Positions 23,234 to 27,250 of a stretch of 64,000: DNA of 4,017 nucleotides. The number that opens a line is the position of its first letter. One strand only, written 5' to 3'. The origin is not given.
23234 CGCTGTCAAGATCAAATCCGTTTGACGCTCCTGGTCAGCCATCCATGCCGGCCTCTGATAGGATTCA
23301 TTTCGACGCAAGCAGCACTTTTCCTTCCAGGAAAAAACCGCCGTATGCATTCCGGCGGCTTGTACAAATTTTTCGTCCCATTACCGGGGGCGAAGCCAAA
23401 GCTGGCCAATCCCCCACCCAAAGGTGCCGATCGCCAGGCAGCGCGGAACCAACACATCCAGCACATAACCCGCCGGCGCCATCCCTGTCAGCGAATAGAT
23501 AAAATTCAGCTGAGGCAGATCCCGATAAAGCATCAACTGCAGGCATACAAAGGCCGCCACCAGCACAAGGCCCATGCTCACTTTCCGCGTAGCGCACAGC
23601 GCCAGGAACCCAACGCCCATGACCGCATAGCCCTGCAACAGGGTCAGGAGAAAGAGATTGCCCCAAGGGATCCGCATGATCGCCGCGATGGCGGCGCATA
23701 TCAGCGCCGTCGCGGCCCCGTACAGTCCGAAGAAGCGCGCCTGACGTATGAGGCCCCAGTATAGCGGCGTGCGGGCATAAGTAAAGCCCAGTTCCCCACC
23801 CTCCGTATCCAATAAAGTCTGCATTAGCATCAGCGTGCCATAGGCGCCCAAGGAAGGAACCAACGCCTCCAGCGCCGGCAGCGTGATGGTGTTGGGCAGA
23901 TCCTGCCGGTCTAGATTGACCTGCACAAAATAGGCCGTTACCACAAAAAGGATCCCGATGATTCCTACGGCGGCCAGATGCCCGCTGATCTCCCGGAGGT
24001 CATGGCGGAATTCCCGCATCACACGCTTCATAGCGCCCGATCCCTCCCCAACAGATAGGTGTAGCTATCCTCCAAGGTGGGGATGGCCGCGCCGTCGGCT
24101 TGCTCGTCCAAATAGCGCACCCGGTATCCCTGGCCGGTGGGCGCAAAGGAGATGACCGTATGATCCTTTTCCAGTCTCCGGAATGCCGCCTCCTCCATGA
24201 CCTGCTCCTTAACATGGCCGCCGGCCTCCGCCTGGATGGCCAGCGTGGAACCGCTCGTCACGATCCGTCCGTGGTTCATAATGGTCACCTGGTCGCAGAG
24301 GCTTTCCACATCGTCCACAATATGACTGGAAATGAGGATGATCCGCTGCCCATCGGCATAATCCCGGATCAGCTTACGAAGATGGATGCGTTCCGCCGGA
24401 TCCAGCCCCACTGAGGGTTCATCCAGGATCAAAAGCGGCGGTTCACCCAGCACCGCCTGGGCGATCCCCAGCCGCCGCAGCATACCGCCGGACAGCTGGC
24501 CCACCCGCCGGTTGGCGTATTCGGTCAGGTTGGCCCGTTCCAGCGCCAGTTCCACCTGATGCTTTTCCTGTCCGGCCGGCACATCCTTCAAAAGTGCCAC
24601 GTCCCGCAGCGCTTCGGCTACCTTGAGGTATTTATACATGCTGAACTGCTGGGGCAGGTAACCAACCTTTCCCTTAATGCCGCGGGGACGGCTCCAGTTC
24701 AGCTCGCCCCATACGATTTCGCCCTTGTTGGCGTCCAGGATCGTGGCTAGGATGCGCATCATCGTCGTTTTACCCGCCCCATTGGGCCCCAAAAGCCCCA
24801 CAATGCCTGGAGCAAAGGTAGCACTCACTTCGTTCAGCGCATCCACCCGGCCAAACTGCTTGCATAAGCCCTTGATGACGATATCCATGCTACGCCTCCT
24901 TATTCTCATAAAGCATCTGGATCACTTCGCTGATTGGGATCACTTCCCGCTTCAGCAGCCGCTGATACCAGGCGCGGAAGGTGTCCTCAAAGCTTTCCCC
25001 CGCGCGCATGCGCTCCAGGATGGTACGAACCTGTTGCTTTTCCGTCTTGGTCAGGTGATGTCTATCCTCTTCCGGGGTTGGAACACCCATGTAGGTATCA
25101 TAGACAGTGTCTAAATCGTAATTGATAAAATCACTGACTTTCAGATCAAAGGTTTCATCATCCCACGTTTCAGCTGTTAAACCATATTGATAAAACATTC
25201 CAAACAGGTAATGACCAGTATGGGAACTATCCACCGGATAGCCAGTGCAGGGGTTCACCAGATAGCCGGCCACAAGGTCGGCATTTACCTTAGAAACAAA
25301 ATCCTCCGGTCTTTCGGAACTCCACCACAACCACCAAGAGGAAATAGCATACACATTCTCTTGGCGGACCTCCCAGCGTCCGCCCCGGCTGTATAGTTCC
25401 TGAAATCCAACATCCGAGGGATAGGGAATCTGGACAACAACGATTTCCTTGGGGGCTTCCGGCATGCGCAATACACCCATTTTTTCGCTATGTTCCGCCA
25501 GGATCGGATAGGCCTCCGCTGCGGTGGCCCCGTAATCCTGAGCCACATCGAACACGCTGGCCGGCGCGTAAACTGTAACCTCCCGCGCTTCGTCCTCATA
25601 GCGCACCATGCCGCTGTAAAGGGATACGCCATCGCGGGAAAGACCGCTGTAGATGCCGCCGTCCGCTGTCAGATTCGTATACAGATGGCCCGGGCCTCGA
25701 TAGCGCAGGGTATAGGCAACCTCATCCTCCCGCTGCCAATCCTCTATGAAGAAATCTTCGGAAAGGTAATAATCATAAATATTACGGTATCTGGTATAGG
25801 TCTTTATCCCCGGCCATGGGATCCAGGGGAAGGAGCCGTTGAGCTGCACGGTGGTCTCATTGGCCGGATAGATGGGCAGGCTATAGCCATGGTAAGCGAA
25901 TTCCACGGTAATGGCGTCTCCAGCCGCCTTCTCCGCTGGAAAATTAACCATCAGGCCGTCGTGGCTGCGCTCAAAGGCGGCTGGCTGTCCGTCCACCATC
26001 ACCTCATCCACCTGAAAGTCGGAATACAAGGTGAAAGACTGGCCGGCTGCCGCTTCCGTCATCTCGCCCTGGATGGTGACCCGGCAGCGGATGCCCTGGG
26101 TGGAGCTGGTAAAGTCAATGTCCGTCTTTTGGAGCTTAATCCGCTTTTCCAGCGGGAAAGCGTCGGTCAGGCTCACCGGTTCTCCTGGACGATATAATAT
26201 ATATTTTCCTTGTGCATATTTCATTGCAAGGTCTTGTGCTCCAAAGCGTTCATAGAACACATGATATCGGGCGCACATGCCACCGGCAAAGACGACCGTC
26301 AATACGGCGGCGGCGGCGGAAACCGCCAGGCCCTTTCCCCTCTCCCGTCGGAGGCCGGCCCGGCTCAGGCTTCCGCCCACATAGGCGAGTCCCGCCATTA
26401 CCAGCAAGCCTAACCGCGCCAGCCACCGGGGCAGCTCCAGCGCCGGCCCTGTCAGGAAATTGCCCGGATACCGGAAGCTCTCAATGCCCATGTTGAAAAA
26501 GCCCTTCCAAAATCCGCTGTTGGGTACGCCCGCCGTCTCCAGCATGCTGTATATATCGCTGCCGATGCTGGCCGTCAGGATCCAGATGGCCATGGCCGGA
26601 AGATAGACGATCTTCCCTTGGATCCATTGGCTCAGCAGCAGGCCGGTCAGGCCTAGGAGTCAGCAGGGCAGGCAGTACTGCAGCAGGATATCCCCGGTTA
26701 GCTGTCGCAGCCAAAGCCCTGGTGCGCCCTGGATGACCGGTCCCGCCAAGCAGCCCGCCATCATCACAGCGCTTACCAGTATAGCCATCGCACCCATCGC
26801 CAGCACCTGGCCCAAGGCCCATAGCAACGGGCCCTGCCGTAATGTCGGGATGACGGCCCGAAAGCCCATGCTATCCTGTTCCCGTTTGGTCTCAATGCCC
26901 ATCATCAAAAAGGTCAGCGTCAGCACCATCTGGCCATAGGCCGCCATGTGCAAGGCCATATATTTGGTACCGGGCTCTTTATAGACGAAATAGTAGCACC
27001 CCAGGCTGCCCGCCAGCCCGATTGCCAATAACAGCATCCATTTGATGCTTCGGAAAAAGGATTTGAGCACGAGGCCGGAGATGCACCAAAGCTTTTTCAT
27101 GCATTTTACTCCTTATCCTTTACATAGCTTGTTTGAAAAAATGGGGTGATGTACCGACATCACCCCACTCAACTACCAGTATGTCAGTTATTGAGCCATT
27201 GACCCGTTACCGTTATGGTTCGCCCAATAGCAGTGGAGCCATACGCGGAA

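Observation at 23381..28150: Bacteriocin-like locus: two paralogous small secreted proteins + internal terminator + large membrane protein + ABC ATPase + 6-TM protein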

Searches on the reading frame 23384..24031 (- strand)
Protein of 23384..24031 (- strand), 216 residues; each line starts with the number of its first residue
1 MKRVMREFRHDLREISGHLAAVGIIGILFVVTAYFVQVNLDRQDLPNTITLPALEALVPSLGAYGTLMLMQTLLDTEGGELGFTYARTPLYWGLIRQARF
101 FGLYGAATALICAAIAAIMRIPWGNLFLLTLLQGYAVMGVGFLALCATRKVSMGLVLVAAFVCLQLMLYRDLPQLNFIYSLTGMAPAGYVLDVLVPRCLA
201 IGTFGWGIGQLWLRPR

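Call 5: search_protein_families(library=pfam, proteins=[window:23384-24031:-], max_evalue=1)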
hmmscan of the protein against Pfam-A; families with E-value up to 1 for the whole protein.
window:23384-24031:- (216 aa): 1 family
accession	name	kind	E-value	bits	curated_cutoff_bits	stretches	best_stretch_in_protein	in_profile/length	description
PF20082.4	DUF6476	-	0.02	15.3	24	1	12-53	9-51/91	Family of unknown function (DUF6476)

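Call 6: search_protein_families(library=ncbifam, proteins=[window:23384-24031:-], max_evalue=1)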
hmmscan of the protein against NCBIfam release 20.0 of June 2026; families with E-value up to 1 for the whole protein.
window:23384-24031:- (216 aa): 0 families

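Call 75: search_protein_families(library=padloc, proteins=[window:23384-24031:-], max_evalue=0.01)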
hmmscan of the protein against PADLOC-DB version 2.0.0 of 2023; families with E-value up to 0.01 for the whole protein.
window:23384-24031:- (216 aa): 0 families

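Call 82: search_solved_structures(query=A5, max_evalue=10)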
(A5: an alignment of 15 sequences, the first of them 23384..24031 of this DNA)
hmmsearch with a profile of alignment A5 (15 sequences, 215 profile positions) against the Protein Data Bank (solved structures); distinct sequences matched with E-value up to 10: 0.

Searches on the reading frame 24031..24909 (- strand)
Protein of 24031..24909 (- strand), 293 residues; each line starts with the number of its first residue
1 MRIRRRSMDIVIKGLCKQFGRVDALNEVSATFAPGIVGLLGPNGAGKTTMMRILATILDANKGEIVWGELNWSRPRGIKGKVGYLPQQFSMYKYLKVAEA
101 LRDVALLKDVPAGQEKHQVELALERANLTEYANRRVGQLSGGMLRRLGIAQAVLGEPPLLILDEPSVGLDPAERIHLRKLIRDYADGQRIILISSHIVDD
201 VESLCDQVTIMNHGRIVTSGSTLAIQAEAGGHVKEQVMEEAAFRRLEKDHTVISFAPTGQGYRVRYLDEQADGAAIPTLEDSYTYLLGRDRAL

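Call 5: search_protein_families(library=pfam, proteins=[window:24031-24909:-], max_evalue=1)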
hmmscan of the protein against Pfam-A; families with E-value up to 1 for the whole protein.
window:24031-24909:- (293 aa): 25 families
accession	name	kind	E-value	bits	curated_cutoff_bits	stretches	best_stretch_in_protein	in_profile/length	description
PF00005.33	ABC_tran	-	2.6e-27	96.5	25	1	25-166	1-136/137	ABC transporter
PF13304.12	AAA_21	-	3.9e-11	44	27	2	130-196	229-298/304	AAA domain, putative AbiEii toxin, Type IV TA system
PF13191.12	AAA_16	-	1.7e-05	25.8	32.6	1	22-185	12-160/167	AAA ATPase domain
PF02463.25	SMC_N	-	2.9e-05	24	40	2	26-53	16-43/220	RecF/RecN/SMC N terminal domain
PF13604.12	AAA_30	-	9.2e-05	22.7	27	1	36-66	20-50/191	AAA domain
PF13476.12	AAA_23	-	0.00035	21.7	27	1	31-59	16-44/201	AAA domain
PF13401.12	AAA_22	-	0.0056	17.4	27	1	34-164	5-92/130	AAA domain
PF25199.1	nSTAND_NTPase5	-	0.0081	16.4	34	1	27-67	34-75/145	Novel STAND NTPase 5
PF05496.18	RuvB_N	-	0.01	16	27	0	38-61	37-60/159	Holliday junction DNA helicase RuvB P-loop domain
PF00004.35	AAA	-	0.019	15.9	21.2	1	39-67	3-31/131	ATPase family associated with various cellular activities (AAA)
PF13555.12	AAA_29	-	0.035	14.3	27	1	35-62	23-50/61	P-loop containing region of AAA domain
PF19993.5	DO-GTPase2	-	0.062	13.4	27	1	36-59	2-25/226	Double-GTPase 2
PF20720.3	nSTAND3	-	0.069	13.3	27.2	1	35-58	18-41/155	Novel STAND NTPase 3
PF00448.28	SRP54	-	0.07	13.2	22.7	1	37-65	4-32/196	SRP54-type protein, GTPase domain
PF24389.1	ORC-CDC6-like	-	0.085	12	27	1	25-55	26-53/571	ORC-CDC6-like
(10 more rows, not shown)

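Call 6: search_protein_families(library=ncbifam, proteins=[window:24031-24909:-], max_evalue=1)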
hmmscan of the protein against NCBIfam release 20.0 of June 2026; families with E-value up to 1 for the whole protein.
window:24031-24909:- (293 aa): 207 families (the best 25 are shown)
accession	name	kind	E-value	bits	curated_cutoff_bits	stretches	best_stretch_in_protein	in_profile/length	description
TIGR03522.1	GldA_ABC_ATP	equivalog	4.4e-52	177.4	402.6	1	8-257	1-252/301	gliding motility-associated ABC transporter ATP-binding subunit GldA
TIGR01188.1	drrA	subfamily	3.5e-51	174.3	312.45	1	17-272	1-256/302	daunorubicin resistance ABC transporter, ATP-binding protein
TIGR03740.1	galliderm_ABC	subfamily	1.8e-44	152.1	309.75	1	11-218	2-204/223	lantibiotic protection ABC transporter ATP-binding subunit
TIGR03864.1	PQQ_ABC_ATP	hypoth_equivalog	3.6e-44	151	302.25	1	10-234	2-228/236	ABC transporter, ATP-binding subunit, PQQ-dependent alcohol dehydrogenase system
NF033858.1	ABC2_perm_RbbA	equivalog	2.4e-42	144.9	1050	1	8-248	265-503/909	ribosome-associated ATPase/putative transporter RbbA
TIGR04406.1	LPS_export_lptB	equivalog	2.1e-38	132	240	1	11-228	3-225/239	LPS export ABC transporter ATP-binding protein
NF010060.0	PRK13537.1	equivalog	4.4e-38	130.9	521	1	10-238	16-247/314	nodulation factor ABC transporter ATP-binding protein NodI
TIGR01288.1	nodI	equivalog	6.4e-36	123.9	424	1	8-230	3-228/303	nodulation factor ABC transporter ATP-binding protein NodI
NF010059.0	PRK13536.1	equivalog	7.5e-36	123.5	549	1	8-230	42-267/342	nodulation factor ABC transporter ATP-binding protein NodI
TIGR00968.1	3a0106s01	subfamily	2.2e-32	112.5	342.75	1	10-228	1-221/237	sulfate ABC transporter ATP-binding protein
TIGR03265.1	PhnT2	equivalog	3.6e-31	108.7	457.7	1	10-225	5-222/353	putative 2-aminoethylphosphonate ABC transporter ATP-binding protein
NF008144.0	PRK10895.1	equivalog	7.8e-31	107.4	381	1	12-235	6-232/241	LPS export ABC transporter ATP-binding protein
TIGR03771.1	anch_rpt_ABC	equivalog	8.5e-30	104.1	268.8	1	36-225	8-199/223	anchored repeat-type ABC transporter ATP-binding subunit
TIGR03873.1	F420-0_ABC_ATP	hypoth_equivalog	1.3e-29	103.3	372.4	1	12-223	4-222/256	putative F420-0 ABC transporter ATP-binding protein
NF008105.0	PRK10851.1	equivalog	1.3e-29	103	502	1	8-222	1-221/362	sulfate/thiosulfate ABC transporter ATP-binding protein CysA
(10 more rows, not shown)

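Call 75: search_protein_families(library=padloc, proteins=[window:24031-24909:-], max_evalue=0.01)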
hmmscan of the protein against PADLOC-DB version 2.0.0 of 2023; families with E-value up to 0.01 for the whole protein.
window:24031-24909:- (293 aa): 26 families (the best 25 are shown)
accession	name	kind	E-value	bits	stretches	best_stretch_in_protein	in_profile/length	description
PDLC04135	mad3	-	2e-27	94.7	2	126-235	251-366/374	mads_3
PDLC02980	AriA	-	8.8e-10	37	2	123-196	211-298/304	-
PDLC04175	HEC-01A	-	3.3e-09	34.2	1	96-194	204-308/363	-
PDLC04140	mad8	-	6e-08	30.5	1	24-201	16-237/314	mads_8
PDLC04178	HEC-01A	-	6.9e-07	26.6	1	118-210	244-343/399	-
PDLC04174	HEC-01A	-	2.6e-05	21.6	1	102-203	108-214/264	-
PDLC04177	HEC-01A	-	3.4e-05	21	1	109-214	250-356/393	-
PDLC04392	PDC-M07A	-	5.6e-05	20.4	1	114-196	261-346/432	-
PDLC02914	ATPase-Toprim_I-B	-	0.00014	19.1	0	159-196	205-243/443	-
PDLC04176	HEC-01A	-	0.00017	19.1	1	139-197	256-317/371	-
PDLC04180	HEC-01A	-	0.0003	18.1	1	132-234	248-357/382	-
PDLC03859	LmuB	-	0.00034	17.9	0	28-65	17-54/611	-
PDLC04213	HEC-02A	-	0.00044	17.9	1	24-62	13-51/337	-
PDLC04182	HEC-01A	-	0.00051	17.1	0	37-64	34-61/406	-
PDLC00269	PtuA1|PtuA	-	0.00066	17.1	1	32-61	30-59/446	AAA ATPase domain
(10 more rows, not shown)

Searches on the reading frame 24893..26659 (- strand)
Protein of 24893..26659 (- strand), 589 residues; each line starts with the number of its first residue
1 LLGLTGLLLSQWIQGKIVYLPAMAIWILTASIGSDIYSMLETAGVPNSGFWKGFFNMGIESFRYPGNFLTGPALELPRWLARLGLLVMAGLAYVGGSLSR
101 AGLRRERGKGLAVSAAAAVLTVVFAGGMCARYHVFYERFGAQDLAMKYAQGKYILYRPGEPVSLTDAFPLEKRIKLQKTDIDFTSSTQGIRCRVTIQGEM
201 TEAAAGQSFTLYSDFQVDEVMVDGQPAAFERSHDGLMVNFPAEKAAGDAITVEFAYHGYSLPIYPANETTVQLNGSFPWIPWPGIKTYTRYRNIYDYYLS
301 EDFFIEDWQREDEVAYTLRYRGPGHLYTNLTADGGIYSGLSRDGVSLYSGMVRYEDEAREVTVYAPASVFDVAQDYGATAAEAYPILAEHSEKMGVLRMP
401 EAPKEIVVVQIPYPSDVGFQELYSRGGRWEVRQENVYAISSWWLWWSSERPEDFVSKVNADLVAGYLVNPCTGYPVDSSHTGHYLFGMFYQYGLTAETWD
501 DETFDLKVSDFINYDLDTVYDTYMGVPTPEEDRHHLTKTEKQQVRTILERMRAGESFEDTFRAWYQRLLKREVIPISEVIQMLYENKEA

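Call 5: search_protein_families(library=pfam, proteins=[window:24893-26659:-], max_evalue=1)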
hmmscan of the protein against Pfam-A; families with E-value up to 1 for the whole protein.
window:24893-26659:- (589 aa): 0 families

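Call 6: search_protein_families(library=ncbifam, proteins=[window:24893-26659:-], max_evalue=1)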
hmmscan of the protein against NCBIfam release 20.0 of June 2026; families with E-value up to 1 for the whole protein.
window:24893-26659:- (589 aa): 0 families

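Call 76: list_cluster_members(proteins=[P0005, window:24893-26593:-, window:26663-27100:-])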
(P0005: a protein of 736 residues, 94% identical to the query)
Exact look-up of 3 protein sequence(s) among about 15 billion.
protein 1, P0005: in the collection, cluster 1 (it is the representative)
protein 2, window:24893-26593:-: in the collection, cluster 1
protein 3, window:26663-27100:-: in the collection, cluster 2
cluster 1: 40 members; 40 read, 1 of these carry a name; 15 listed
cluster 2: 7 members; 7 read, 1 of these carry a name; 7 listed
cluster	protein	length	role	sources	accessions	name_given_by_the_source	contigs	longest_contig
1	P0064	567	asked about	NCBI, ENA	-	-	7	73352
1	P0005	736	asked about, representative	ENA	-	-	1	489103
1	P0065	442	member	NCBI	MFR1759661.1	MAG: hypothetical protein ACLSX2_08150, partial [Christensenellaceae bacterium]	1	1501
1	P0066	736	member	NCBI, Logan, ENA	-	-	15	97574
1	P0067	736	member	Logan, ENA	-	-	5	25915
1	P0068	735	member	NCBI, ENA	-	-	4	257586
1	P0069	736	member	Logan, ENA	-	-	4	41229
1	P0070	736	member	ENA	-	-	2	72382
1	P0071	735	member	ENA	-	-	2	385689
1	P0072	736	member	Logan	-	-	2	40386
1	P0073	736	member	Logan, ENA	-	-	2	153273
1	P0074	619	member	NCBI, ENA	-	-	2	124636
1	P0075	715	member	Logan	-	-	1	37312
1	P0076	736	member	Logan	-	-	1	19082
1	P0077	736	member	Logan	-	-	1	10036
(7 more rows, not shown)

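Call 83: find_encoding_contigs(protein=P0073, flank=3000, max_places=3)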
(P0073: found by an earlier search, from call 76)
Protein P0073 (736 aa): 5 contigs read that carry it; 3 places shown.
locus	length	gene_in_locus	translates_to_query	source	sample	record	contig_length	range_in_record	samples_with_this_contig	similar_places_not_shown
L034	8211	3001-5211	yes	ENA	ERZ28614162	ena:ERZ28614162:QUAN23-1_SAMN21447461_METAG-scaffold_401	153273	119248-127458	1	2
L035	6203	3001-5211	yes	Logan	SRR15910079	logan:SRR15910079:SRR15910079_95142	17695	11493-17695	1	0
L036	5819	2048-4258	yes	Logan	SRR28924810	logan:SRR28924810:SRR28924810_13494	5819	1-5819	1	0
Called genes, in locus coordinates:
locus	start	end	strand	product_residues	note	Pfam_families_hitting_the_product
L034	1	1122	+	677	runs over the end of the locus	PF02449:Glyco_hydro_42, PF08532:Glyco_hydro_42M, PF08533:Glyco_hydro_42C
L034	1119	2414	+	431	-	-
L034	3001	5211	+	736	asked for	-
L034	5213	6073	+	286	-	PF00005:ABC_tran, PF13304:AAA_21 (faint)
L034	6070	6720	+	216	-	-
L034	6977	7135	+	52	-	-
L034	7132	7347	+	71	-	-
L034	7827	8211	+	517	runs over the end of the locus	PF00295:Glyco_hydro_28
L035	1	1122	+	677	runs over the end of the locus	PF02449:Glyco_hydro_42, PF08532:Glyco_hydro_42M, PF08533:Glyco_hydro_42C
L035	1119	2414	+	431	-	-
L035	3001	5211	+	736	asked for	-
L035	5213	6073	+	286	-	PF00005:ABC_tran, PF13304:AAA_21 (faint)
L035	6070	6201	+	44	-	?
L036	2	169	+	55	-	?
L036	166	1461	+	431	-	-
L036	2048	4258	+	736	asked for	-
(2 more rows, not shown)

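Call 84: find_encoding_contigs(protein=P0066, flank=3000, max_places=4)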
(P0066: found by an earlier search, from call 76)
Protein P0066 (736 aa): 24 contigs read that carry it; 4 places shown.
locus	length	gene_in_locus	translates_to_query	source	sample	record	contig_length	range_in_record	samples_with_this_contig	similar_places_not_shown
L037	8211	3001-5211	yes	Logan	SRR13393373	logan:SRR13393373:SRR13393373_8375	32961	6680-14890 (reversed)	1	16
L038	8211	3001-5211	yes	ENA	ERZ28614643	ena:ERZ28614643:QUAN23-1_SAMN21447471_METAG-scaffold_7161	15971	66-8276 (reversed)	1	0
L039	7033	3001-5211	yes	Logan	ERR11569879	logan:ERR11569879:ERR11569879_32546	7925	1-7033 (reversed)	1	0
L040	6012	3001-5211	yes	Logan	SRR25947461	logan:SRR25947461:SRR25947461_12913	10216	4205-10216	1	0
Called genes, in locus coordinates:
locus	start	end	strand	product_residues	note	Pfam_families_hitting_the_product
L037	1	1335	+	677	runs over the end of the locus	PF02449:Glyco_hydro_42, PF08532:Glyco_hydro_42M, PF08533:Glyco_hydro_42C (weak)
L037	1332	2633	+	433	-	-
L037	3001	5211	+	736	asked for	-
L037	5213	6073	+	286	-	PF13191:AAA_16 (weak), PF00005:ABC_tran, PF02463:SMC_N (faint), PF13304:AAA_21 (faint)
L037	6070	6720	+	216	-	-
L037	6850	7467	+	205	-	PF19641:DUF6144 (weak)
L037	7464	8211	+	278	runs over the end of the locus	PF06831:H2TH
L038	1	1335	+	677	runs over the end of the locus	PF02449:Glyco_hydro_42, PF08532:Glyco_hydro_42M, PF08533:Glyco_hydro_42C (weak)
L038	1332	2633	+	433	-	-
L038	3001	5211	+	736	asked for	-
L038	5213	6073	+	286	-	PF13191:AAA_16 (weak), PF00005:ABC_tran, PF13304:AAA_21 (faint)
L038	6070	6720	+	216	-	-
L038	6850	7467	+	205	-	PF19641:DUF6144 (faint)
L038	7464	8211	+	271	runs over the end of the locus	?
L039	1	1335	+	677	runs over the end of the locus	PF02449:Glyco_hydro_42, PF08532:Glyco_hydro_42M, PF08533:Glyco_hydro_42C (weak)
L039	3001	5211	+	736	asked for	-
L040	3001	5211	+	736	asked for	-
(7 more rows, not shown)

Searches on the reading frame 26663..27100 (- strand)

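Call 5: search_protein_families(library=pfam, proteins=[window:26663-27100:-], max_evalue=1)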
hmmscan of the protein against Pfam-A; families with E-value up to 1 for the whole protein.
window:26663-27100:- (146 aa): 0 families

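Call 6: search_protein_families(library=ncbifam, proteins=[window:26663-27100:-], max_evalue=1)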
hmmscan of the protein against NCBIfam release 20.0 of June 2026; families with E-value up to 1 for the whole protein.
window:26663-27100:- (146 aa): 1 family
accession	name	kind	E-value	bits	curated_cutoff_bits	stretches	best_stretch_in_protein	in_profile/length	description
NF052429.1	LpqS_Mycobact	equivalog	0.33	11.2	35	1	98-144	76-123/126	putative copper homeostasis (lipo)protein LpqS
